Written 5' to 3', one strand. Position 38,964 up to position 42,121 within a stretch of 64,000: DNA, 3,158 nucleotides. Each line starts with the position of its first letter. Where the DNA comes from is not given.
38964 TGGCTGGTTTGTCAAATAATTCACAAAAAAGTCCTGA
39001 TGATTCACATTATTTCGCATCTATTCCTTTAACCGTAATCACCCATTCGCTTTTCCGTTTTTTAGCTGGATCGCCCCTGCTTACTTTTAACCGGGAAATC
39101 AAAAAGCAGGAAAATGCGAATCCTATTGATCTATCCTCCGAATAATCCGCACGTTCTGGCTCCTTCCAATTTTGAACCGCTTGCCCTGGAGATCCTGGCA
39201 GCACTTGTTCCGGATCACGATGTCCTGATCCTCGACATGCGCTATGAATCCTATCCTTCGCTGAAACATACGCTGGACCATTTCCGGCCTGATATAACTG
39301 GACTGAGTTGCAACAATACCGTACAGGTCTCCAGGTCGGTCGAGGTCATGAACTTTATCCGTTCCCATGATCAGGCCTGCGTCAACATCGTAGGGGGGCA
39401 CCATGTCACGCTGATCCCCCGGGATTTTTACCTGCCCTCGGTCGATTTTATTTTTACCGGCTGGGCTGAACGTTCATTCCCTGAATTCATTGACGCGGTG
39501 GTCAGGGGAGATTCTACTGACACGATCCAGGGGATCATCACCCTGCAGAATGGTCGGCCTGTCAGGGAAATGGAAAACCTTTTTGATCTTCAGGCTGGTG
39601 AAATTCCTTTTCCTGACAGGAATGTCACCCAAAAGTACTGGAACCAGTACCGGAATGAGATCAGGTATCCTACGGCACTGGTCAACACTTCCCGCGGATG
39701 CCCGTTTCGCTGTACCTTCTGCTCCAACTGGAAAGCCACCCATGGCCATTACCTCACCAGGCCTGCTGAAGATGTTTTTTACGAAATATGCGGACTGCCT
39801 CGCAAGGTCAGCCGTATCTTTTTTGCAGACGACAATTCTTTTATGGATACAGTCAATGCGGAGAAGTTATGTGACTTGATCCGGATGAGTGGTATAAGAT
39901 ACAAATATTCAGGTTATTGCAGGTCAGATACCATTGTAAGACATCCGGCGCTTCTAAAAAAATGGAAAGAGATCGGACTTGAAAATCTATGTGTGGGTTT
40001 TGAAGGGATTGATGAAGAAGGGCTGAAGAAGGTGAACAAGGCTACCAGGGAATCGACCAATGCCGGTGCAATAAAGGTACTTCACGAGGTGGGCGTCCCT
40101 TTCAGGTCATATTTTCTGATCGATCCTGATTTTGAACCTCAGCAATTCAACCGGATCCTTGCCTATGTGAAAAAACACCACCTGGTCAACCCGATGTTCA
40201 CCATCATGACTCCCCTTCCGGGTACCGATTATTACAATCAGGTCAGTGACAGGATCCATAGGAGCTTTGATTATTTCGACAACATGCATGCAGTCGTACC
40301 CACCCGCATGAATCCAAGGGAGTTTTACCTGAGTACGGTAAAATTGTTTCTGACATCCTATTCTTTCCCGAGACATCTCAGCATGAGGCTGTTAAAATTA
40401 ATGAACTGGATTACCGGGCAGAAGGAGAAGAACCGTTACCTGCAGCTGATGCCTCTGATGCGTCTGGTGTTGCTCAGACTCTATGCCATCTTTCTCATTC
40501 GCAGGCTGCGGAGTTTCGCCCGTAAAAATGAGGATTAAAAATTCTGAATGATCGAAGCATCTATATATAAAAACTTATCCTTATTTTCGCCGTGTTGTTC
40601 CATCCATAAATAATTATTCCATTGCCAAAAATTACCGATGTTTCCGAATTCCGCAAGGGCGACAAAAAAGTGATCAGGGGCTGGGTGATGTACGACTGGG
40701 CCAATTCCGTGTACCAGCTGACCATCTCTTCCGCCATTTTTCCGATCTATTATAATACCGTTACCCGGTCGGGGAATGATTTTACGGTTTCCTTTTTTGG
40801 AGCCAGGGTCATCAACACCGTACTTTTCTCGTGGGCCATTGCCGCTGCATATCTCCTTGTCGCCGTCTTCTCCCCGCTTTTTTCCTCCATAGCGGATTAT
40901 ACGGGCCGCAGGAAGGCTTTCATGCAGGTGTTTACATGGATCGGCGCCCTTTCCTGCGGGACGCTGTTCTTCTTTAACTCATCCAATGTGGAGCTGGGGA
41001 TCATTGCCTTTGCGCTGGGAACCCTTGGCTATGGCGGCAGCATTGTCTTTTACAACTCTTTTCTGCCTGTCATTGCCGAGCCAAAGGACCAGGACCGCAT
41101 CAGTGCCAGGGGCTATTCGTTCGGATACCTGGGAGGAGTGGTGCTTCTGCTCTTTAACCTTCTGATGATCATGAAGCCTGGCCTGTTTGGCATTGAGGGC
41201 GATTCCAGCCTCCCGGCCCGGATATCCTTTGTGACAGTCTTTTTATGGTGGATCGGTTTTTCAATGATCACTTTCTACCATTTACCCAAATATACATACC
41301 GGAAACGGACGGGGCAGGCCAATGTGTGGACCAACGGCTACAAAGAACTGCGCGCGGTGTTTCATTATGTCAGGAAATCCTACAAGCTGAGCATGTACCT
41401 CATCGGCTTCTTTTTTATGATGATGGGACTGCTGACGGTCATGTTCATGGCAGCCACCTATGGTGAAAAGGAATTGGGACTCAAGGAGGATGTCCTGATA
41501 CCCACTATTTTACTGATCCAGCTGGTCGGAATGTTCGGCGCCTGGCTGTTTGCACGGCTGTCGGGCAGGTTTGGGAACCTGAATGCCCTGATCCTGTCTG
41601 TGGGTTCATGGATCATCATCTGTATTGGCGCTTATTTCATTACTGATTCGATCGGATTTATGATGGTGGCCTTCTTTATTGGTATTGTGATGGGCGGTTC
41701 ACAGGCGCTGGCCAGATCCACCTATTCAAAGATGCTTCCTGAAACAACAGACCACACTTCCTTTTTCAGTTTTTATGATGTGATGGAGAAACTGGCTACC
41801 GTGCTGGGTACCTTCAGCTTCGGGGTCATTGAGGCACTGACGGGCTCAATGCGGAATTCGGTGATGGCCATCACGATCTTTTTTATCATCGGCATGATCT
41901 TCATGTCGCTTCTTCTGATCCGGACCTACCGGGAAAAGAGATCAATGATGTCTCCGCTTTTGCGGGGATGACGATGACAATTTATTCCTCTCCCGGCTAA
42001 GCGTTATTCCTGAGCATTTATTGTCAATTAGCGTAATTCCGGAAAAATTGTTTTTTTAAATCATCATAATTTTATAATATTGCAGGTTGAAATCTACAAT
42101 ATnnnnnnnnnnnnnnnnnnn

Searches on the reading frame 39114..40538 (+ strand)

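Call 66: search_protein_families(library=pfam, proteins=[window:39114-40538:+], max_evalue=0.00001)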
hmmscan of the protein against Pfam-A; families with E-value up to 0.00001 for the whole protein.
window:39114-40538:+ (474 aa): 2 families
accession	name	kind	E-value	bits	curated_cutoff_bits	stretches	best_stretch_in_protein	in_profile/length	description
PF04055.27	Radical_SAM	-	3.4e-15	57.1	29.5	1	190-330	1-143/166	Radical SAM superfamily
PF02310.24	B12-binding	-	9.5e-12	45.3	32.1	1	18-125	10-120/121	B12 binding domain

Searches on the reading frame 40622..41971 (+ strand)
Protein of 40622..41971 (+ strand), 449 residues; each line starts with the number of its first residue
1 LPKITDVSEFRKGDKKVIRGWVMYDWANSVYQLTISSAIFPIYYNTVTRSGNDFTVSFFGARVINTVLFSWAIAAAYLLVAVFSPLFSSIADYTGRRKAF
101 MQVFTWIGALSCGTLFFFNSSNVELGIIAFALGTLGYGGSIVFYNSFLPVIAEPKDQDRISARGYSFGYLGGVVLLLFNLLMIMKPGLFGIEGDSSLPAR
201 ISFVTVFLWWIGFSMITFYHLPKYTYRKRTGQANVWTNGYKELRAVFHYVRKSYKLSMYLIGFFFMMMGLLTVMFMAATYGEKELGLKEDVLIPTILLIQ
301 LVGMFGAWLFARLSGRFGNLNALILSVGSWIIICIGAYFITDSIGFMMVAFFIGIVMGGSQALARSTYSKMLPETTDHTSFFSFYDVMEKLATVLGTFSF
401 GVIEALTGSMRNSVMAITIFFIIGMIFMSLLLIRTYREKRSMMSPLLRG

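Call 66: search_protein_families(library=pfam, proteins=[window:40622-41971:+], max_evalue=0.00001)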
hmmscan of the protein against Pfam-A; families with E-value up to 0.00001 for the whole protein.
window:40622-41971:+ (449 aa): 2 families
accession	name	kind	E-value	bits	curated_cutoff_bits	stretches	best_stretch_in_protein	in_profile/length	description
PF11700.14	ATG22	-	1e-62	212.9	24.1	1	14-431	2-472/482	Vacuole effluxer Atg22 like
PF07690.21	MFS_1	-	2.7e-20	73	33.4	1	64-396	29-346/347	Major Facilitator Superfamily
